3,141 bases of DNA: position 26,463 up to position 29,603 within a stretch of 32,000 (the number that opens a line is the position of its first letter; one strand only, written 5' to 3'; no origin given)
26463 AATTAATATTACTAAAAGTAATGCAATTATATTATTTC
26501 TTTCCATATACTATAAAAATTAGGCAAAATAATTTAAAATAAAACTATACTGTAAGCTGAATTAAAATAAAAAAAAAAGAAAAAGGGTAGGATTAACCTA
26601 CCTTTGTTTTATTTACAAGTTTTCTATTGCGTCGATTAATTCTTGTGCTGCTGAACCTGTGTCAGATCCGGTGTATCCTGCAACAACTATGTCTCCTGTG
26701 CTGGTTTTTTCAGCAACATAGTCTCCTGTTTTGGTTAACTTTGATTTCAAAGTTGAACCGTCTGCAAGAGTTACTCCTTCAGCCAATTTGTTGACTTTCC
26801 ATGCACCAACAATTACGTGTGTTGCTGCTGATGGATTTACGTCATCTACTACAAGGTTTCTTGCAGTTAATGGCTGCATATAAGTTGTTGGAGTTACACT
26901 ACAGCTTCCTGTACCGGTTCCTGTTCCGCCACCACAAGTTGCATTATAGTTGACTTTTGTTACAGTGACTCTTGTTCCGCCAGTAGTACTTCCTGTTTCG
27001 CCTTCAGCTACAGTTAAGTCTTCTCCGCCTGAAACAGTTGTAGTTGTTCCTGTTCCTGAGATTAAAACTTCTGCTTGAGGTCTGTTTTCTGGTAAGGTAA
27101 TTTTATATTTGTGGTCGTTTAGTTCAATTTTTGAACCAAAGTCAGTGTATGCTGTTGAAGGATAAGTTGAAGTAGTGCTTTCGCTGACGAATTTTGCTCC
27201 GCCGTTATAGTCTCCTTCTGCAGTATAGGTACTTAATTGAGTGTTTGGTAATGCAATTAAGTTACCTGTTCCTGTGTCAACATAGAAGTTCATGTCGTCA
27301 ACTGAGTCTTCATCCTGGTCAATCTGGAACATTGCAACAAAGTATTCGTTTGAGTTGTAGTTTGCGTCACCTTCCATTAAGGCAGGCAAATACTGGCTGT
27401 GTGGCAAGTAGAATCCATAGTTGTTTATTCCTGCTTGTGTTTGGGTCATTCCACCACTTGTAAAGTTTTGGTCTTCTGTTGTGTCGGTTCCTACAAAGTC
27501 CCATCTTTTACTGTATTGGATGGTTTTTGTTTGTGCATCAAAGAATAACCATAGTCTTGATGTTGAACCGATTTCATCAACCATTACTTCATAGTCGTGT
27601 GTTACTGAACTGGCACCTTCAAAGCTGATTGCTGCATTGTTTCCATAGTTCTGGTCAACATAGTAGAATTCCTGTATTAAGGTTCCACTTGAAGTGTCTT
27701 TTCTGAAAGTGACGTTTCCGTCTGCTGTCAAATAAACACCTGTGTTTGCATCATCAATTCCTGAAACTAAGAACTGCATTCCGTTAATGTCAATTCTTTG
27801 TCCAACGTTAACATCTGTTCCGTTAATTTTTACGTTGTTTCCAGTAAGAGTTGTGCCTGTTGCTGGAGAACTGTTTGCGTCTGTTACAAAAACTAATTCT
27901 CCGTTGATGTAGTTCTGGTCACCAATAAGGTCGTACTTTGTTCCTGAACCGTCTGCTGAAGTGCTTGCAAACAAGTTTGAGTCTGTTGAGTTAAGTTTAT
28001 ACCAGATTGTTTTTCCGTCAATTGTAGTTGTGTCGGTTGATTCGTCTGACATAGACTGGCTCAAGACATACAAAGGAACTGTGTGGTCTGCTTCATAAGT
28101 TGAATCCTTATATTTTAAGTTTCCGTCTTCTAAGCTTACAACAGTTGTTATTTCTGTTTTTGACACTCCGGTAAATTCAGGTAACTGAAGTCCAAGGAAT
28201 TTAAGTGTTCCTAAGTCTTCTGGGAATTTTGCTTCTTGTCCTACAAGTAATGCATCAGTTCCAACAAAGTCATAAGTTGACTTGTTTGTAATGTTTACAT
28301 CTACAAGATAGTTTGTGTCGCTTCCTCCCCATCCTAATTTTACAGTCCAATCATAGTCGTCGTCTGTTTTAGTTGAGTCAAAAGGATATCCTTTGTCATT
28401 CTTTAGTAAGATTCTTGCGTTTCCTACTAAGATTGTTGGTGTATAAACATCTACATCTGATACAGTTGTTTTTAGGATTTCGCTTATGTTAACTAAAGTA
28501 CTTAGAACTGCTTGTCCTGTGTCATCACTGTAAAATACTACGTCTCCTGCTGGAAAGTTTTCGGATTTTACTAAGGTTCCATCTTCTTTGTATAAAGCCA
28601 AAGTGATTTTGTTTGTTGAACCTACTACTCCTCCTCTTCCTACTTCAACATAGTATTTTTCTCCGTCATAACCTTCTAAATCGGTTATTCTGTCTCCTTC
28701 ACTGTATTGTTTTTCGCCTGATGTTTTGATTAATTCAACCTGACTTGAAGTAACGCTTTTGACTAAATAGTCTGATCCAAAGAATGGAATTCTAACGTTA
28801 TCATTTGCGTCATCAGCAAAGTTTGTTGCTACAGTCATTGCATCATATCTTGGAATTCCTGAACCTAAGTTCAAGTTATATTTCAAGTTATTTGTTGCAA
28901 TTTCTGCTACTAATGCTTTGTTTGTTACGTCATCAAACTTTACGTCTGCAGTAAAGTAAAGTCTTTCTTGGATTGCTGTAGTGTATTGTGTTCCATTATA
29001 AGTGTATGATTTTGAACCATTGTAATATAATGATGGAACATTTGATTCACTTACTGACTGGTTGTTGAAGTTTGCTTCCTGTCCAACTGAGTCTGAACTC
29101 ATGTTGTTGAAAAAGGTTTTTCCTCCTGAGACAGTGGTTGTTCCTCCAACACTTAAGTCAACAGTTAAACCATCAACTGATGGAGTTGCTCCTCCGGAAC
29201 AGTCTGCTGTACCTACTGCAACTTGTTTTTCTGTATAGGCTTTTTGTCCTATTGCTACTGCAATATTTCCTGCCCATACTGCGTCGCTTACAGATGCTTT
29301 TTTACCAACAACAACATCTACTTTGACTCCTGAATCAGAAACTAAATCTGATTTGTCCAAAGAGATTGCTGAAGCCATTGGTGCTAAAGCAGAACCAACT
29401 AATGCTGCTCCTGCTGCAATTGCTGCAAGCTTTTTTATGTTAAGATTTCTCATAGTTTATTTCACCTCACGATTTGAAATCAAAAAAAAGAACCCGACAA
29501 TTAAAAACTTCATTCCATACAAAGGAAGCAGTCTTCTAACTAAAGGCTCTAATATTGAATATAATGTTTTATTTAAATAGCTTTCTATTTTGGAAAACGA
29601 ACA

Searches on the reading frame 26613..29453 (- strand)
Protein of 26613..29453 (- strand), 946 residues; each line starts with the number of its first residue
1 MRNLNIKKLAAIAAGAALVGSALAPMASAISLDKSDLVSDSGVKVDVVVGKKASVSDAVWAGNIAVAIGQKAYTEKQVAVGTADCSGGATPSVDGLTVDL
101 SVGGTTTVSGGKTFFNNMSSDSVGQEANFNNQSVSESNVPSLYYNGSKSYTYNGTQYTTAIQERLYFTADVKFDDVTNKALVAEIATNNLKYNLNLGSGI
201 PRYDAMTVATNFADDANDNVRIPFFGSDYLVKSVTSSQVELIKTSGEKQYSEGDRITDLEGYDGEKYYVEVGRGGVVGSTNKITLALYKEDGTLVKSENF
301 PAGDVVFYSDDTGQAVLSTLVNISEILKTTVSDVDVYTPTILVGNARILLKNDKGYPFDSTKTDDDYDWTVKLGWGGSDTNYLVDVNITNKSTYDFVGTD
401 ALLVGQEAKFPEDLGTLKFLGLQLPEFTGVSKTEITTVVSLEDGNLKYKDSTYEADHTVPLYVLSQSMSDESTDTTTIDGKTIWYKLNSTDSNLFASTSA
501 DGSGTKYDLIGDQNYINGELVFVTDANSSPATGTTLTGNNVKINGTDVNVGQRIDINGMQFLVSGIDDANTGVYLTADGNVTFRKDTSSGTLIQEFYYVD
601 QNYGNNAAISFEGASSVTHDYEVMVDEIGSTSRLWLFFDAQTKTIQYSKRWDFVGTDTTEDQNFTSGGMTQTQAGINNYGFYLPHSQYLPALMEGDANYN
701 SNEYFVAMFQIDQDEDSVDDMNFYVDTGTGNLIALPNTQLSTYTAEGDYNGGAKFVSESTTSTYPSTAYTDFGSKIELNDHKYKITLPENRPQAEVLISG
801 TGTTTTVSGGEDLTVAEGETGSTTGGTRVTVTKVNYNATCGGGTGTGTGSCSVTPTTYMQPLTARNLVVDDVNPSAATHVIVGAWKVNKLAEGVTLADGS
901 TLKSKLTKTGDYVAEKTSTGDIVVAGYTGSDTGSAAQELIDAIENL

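Call 74: search_protein_families(library=pfam, proteins=[window:26613-29453:-], max_evalue=0.0001)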
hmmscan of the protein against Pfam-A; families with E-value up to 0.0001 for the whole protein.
window:26613-29453:- (946 aa): 1 family
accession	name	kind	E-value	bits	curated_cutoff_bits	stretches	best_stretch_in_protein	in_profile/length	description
PF05124.17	S_layer_C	-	2.1e-13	50.8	23.9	1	35-943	7-177/177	S-layer like family, outer domain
